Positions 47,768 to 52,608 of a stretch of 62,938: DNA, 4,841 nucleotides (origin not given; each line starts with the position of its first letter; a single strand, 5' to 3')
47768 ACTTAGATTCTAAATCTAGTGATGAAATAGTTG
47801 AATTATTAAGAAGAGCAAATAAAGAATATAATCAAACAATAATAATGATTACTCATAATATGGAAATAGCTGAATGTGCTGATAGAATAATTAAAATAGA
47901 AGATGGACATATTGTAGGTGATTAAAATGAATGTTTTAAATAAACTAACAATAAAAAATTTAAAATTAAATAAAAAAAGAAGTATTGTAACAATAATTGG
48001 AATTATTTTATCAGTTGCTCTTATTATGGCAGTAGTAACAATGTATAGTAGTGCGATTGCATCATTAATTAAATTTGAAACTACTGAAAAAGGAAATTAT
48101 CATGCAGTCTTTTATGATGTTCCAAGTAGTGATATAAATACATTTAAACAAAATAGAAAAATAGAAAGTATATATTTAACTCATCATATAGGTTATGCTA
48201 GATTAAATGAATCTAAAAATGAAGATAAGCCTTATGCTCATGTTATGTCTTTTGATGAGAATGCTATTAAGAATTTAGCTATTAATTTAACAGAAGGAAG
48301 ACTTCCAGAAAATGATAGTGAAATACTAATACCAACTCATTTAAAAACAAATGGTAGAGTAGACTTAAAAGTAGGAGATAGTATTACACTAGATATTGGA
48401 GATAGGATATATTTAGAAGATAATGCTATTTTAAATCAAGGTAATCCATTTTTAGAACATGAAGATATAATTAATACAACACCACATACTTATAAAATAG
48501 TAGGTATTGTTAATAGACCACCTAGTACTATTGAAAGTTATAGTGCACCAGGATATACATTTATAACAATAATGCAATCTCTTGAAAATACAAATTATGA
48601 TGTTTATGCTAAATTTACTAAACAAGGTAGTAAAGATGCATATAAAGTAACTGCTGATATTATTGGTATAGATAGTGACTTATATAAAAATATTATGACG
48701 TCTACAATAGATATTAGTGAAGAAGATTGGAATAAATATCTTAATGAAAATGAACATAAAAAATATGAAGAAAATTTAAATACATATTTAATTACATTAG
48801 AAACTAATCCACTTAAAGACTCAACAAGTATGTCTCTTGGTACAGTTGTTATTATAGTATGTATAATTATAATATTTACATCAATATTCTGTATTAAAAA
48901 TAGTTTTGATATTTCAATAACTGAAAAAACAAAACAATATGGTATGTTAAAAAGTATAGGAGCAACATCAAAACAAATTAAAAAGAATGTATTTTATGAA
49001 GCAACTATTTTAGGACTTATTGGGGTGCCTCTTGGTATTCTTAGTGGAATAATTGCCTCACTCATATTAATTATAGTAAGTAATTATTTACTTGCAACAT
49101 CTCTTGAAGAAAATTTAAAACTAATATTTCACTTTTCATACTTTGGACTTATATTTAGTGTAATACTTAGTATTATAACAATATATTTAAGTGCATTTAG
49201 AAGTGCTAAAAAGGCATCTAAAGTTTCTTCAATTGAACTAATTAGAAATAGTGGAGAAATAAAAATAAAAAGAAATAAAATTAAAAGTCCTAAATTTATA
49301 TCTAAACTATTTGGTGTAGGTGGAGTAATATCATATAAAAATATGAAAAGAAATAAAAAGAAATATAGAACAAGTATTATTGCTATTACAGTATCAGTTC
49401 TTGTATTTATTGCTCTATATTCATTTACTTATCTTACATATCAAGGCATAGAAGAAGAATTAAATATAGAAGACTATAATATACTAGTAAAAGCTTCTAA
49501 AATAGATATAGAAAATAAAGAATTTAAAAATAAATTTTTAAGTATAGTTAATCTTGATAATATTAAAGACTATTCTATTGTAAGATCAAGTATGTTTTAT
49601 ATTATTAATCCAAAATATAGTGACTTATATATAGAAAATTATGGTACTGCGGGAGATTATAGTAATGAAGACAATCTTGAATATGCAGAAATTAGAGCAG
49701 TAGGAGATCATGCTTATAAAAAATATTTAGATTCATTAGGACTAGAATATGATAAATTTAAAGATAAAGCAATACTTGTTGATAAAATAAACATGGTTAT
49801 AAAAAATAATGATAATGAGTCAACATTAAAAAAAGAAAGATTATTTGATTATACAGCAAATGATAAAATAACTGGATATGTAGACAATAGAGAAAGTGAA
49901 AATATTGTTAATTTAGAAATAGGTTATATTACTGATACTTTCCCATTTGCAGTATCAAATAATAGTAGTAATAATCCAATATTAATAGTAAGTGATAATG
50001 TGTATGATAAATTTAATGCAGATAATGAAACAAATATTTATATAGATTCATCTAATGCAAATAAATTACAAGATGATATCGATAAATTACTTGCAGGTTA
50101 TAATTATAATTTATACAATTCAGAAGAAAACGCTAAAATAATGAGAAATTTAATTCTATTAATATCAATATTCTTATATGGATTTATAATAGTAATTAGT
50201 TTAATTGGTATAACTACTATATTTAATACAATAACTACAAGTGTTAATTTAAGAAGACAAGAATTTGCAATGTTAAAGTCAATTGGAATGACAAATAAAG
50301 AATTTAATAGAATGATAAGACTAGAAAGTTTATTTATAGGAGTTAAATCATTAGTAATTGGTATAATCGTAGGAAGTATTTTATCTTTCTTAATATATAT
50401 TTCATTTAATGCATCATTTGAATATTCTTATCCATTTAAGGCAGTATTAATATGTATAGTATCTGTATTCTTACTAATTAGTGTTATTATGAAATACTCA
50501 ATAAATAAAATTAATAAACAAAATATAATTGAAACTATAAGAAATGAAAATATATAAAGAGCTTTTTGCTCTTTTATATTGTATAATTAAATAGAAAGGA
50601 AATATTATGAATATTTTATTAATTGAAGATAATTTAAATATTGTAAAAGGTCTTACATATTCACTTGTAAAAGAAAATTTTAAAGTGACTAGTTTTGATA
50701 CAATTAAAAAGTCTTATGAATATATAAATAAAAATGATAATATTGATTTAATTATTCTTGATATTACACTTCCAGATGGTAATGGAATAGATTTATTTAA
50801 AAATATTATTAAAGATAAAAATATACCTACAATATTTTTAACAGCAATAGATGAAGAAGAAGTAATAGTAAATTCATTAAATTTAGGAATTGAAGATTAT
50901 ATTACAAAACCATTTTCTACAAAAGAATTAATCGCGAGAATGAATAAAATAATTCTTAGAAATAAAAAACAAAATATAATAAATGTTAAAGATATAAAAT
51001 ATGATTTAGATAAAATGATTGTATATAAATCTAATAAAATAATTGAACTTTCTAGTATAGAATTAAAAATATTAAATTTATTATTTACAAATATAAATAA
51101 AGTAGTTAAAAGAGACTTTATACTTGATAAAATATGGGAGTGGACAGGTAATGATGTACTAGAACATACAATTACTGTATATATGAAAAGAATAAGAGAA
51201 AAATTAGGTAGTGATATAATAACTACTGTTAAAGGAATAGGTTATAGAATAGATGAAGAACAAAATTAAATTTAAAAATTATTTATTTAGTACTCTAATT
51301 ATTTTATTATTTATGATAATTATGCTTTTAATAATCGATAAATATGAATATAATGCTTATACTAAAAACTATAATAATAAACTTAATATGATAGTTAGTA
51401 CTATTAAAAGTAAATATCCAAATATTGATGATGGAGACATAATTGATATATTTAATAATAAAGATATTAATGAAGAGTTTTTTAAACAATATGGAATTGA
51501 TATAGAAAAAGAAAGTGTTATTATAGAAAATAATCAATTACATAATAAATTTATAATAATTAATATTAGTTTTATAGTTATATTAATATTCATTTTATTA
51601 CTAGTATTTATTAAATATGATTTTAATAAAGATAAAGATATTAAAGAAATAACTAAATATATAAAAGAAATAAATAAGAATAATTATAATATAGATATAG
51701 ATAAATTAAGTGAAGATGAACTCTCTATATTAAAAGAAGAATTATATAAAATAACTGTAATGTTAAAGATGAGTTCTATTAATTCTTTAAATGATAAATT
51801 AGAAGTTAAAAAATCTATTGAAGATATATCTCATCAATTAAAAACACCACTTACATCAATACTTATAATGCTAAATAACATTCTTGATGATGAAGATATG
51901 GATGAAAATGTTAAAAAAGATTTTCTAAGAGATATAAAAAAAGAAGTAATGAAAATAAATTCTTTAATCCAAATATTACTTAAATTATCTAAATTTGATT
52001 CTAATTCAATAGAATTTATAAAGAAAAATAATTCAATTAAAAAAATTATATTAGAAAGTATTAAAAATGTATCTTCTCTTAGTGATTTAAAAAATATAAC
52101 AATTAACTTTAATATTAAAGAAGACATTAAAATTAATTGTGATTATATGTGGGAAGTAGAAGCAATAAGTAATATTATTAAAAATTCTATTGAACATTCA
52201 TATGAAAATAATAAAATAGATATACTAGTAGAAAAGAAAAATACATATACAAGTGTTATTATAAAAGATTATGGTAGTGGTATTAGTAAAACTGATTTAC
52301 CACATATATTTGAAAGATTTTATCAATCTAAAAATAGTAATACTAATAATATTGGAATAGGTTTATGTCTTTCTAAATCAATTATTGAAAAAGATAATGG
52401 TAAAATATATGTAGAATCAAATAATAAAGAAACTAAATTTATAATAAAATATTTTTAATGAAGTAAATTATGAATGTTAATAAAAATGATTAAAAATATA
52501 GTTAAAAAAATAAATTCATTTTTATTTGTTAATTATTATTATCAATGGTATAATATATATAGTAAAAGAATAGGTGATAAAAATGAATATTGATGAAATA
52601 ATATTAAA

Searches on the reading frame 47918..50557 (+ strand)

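Call 79: search_protein_families(library=ncbifam, proteins=[window:47918-50557:+], max_evalue=1e-8)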
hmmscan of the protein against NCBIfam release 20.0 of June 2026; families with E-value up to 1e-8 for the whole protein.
window:47918-50557:+ (879 aa): 1 family
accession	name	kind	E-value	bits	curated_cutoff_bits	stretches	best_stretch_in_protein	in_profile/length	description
NF038347.1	FtsX_Gpos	exception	1.2e-10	41.3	225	0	309-424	169-282/296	permease-like cell division protein FtsX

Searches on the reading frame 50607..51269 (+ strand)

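Call 79: search_protein_families(library=ncbifam, proteins=[window:50607-51269:+], max_evalue=1e-8)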
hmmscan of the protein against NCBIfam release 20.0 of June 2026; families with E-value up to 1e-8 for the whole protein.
window:50607-51269:+ (220 aa): 63 families (the best 25 are shown)
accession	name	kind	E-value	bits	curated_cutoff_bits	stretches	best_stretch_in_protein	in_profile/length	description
TIGR02154.1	PhoB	equivalog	9.6e-42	142.8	296.2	1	2-216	4-226/226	phosphate regulon transcriptional regulator PhoB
NF007928.2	PRK10643.1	equivalog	1.8e-38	132.4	330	1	1-214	1-215/216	two-component system response regulator PmrA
NF008296.0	PRK11083.1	equivalog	3e-37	128.2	273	1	2-216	5-226/228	two-component system response regulator CreB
NF040689.1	MtrAB_MtrA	equivalog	4.4e-37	127.6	300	1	3-215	1-218/219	MtrAB system response regulator MtrA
NF045944.1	ResRegRpaBCyano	equivalog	5.8e-37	127.3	330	1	4-215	1-227/229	response regulator transcription factor RpaB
NF053854.1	RespRegPhoBBctds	equivalog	5.6e-36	124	270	1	3-215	1-224/225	two-component system response regulator PhoB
NF041733.1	resp_reg_CseB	equivalog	1.9e-35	122.3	350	1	2-215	2-226/228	two-component system response regulator CseB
NF007820.0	PRK10529.1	equivalog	5.7e-34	117.5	325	1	2-214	3-222/225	two-component system response regulator KdpE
NF007663.1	PRK10336.1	equivalog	1.2e-33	116.7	345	1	1-216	1-217/219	quorum sensing response regulator transcription factor QseB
NF040534.1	resp_reg_YycF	equivalog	5.6e-33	114.1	340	1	2-217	2-229/231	response regulator YycF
NF041734.1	resp_reg_RppA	equivalog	2.9e-32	111.9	250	1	1-216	1-228/229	two-component system response regulator RppA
TIGR01387.1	cztR_silR_copR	subfamily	2.4e-31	109.1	279.2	1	3-214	1-217/218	heavy metal response regulator transcription factor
NF008078.0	PRK10816.1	equivalog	3.9e-31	108.3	336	1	1-216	1-221/223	two-component system response regulator PhoP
NF033117.2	vanR_ACDEGLN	exception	1.1e-30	106.9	350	1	3-216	1-226/226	VanR-ABDEGLN family response regulator transcription factor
NF007546.0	PRK10161.1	equivalog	5e-30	104.8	471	1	2-215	4-225/229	phosphate response regulator transcription factor PhoB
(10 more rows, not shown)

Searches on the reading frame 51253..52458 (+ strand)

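Call 79: search_protein_families(library=ncbifam, proteins=[window:51253-52458:+], max_evalue=1e-8)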
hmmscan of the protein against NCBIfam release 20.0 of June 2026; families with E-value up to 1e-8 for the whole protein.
window:51253-52458:+ (401 aa): 47 families (the best 25 are shown)
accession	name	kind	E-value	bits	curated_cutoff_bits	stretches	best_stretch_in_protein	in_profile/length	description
NF046044.1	PnpS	equivalog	8e-39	133.7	400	1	190-398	175-387/390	two-component system histidine kinase PnpS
NF008312.0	PRK11100.1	equivalog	7.6e-38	130.5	356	1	103-392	185-463/477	two-component system sensor histidine kinase CreC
TIGR02966.1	phoR_proteo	equivalog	1.4e-36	126.2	334.2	1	154-392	82-324/333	phosphate regulon sensor histidine kinase PhoR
NF033092.0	HK_WalK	equivalog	1.9e-32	112.6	725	1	186-397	373-589/594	cell wall metabolism sensor histidine kinase WalK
NF033091.0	HK_VanS_ACDEFG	equivalog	1.1e-31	110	400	1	111-399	3-291/293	vancomycin resistance histidine kinase VanS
TIGR01386.1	cztS_silS_copS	subfamily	2.8e-30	105.7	292.55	1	189-399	245-455/457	heavy metal sensor histidine kinase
NF041735.1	hist_kin_RppB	equivalog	3e-30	105.4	400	1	190-393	221-429/438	two-component system sensor histidine kinase RppB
NF008235.0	PRK11006.1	equivalog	9.3e-27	93.9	390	1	187-397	206-418/431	phosphate regulon sensor histidine kinase PhoR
NF041210.1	his_kin_PieS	equivalog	1.8e-26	93.2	850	1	98-399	166-467/474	two component system sensor histidine kinase PieS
NF012163.2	BaeS_SmeS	equivalog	2.2e-25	89.5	500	1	88-388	155-443/457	sensor histidine kinase efflux regulator BaeS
NF006800.0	PRK09303.1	equivalog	2.4e-25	89.3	342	1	139-393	108-367/383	histidine kinase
NF007345.0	PRK09835.1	subfamily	3.1e-25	88.7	423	1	94-399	181-477/482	Cu(+)/Ag(+) sensor histidine kinase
NF040691.1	MtrAB_MtrB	equivalog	3.7e-25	88.9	450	1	127-377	213-466/507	MtrAB system histidine kinase MtrB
NF052314.1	T9SS_HK_PorY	subfamily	6.9e-25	87.9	350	1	88-399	120-417/418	PorY family sensor histidine kinase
NF007007.0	PRK09470.1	equivalog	6.6e-24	84.6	486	1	107-388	175-444/463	envelope stress sensor histidine kinase CpxA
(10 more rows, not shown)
